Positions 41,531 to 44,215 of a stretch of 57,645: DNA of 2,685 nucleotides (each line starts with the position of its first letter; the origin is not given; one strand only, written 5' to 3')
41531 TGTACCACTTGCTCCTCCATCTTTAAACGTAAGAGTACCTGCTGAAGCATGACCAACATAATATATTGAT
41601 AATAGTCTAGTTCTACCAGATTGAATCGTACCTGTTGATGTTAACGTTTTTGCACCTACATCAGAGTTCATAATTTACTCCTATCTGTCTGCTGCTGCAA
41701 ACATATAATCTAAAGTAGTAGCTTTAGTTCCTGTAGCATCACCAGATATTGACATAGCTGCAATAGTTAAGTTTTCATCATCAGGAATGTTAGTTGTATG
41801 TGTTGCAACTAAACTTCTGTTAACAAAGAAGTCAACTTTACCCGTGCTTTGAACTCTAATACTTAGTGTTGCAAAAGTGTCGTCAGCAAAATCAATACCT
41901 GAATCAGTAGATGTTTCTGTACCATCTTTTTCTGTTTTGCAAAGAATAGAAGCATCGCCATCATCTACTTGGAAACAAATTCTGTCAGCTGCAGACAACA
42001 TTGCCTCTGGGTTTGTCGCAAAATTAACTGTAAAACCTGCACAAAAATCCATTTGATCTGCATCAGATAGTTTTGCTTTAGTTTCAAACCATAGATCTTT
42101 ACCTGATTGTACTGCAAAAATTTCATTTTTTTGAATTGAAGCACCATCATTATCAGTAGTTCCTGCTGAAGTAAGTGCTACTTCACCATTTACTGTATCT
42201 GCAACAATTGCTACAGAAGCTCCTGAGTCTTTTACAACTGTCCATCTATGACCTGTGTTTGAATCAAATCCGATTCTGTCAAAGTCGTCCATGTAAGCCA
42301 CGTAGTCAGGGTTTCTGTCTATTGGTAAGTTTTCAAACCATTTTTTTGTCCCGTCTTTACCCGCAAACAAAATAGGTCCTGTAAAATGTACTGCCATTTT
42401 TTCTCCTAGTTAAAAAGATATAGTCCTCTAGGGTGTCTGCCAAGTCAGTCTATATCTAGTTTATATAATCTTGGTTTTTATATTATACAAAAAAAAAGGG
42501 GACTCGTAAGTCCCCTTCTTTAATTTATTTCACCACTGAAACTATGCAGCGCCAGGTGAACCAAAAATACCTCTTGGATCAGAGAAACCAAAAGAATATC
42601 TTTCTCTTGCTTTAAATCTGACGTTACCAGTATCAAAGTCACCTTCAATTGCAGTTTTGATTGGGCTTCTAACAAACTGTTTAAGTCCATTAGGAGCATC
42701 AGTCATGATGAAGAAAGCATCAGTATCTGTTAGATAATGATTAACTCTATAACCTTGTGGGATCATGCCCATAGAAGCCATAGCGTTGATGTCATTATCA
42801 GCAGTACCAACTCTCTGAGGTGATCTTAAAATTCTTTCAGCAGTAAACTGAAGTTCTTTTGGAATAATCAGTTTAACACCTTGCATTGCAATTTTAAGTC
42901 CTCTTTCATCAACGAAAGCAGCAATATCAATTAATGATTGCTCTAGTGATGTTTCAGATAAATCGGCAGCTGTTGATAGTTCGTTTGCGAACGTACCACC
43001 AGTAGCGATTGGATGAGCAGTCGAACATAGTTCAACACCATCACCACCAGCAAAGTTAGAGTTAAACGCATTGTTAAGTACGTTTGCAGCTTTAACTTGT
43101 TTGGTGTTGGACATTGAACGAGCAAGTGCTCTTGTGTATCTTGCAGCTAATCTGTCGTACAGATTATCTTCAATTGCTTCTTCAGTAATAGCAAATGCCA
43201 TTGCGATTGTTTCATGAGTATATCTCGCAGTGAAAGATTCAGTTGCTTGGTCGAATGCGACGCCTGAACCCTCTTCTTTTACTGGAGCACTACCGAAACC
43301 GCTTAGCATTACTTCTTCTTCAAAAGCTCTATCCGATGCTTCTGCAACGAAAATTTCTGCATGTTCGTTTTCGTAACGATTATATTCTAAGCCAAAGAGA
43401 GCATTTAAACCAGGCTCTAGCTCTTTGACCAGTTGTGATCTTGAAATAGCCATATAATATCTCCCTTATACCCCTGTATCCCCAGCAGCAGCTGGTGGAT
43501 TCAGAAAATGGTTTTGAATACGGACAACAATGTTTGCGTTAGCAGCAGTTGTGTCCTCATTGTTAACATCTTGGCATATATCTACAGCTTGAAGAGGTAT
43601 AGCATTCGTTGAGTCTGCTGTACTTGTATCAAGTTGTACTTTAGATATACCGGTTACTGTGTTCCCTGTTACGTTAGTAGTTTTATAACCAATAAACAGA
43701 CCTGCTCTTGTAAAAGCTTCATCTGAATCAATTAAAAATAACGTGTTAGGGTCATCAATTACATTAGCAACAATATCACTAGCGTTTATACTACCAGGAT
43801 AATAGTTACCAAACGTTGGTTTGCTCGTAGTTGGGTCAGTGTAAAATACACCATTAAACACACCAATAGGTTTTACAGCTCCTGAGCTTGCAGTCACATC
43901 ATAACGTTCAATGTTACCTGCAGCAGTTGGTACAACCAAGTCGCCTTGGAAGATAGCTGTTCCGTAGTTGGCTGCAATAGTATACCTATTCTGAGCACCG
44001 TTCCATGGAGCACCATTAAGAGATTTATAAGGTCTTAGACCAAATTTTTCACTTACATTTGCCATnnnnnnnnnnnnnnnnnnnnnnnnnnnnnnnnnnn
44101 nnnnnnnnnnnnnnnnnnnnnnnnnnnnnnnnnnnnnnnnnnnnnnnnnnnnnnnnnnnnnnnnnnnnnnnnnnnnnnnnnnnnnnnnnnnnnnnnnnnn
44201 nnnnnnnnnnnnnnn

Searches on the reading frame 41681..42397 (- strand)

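Call 76: search_protein_families(library=pfam, proteins=[window:41681-42397:-], max_evalue=0.01)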
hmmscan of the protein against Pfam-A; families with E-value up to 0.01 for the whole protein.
window:41681-42397:- (238 aa): 1 family
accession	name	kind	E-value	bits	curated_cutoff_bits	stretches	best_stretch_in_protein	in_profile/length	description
PF22237.3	SO2946-like_C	-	8.1e-06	26.4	27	1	77-222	9-150/163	SO2946-like, C-terminal domain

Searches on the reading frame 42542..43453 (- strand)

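Call 15: search_protein_families(library=phrogs, proteins=[window:42542-43453:-], max_evalue=0.001)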
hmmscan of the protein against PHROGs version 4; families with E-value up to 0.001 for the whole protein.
window:42542-43453:- (303 aa): 3 families
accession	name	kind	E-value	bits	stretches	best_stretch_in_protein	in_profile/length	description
phrog_371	-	head and packaging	2.7e-21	77.1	1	1-302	1-234/303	major head protein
phrog_4523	-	head and packaging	1.1e-07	32.1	1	47-301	401-643/644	major head and protease protein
phrog_133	-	head and packaging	3.2e-06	27.1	1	41-297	417-663/668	head maturation protease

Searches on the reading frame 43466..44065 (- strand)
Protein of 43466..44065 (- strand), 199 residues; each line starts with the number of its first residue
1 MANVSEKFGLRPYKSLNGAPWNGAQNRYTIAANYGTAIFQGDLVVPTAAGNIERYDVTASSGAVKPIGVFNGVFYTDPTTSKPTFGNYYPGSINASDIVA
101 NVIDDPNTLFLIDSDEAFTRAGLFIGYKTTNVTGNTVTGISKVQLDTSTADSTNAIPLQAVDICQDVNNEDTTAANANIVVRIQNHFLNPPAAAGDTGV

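Call 15: search_protein_families(library=phrogs, proteins=[window:43466-44065:-], max_evalue=0.001)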
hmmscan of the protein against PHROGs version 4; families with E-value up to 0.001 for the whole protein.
window:43466-44065:- (199 aa): 1 family
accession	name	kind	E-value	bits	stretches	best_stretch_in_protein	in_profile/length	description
phrog_37556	-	unknown function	4e-29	102.8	1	1-189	1-182/187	-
